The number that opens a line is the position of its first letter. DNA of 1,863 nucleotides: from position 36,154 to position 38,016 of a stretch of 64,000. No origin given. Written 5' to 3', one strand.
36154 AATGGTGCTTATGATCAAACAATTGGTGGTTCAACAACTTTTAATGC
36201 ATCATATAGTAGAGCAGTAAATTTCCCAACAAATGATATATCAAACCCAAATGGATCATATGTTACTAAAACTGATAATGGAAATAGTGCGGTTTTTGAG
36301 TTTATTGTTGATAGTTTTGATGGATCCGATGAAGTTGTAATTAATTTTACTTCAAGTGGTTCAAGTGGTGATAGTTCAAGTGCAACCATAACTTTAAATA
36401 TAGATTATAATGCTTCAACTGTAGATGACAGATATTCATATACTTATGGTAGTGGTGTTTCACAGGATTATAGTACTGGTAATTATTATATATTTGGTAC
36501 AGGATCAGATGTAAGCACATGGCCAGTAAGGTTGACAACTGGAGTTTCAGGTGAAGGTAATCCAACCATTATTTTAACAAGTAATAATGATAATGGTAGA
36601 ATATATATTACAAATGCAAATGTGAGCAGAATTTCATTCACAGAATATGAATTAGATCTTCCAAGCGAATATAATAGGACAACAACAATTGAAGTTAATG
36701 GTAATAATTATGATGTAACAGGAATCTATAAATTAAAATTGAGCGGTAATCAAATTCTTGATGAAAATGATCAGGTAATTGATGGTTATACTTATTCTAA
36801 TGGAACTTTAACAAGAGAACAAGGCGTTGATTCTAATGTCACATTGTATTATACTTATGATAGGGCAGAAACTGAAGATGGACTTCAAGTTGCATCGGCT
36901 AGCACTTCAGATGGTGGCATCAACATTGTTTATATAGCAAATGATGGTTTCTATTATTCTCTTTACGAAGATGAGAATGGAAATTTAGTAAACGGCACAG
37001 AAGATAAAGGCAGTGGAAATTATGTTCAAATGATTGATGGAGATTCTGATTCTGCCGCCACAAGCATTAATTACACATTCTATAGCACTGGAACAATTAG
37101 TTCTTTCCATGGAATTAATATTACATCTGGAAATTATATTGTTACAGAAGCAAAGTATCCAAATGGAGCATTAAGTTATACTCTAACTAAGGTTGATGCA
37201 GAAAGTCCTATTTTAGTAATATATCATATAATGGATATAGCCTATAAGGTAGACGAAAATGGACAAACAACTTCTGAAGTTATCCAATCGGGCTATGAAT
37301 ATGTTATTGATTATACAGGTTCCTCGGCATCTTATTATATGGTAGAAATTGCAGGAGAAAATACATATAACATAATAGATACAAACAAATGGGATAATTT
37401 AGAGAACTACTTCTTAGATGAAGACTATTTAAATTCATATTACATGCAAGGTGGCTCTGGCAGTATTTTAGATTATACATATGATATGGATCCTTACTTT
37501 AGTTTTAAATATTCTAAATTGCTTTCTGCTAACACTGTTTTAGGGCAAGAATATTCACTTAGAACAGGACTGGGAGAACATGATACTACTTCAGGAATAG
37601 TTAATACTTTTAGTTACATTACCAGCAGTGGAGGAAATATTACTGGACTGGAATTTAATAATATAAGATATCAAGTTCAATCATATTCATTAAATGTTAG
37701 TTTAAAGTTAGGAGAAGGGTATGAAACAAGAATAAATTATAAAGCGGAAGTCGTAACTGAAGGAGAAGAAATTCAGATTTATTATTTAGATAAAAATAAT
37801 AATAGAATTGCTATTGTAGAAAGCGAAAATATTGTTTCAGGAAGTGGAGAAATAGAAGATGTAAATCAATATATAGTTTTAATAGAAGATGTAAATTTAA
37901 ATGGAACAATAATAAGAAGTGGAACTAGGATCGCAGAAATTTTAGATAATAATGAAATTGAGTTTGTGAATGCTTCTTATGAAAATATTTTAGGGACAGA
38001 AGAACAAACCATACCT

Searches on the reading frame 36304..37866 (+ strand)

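Call 7: search_protein_families(library=pfam, proteins=[window:36304-37866:+], max_evalue=10)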
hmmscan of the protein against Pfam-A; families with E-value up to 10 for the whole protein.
window:36304-37866:+ (521 aa): 1 family
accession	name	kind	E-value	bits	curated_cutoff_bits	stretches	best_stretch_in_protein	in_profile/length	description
PF01436.27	NHL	-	0.72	10.4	20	1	94-110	10-25/28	NHL repeat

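Call 84: search_protein_families(library=ncbifam, proteins=[window:36304-37866:+], max_evalue=0.1)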
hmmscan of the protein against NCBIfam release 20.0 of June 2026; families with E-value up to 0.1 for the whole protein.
window:36304-37866:+ (521 aa): 0 families
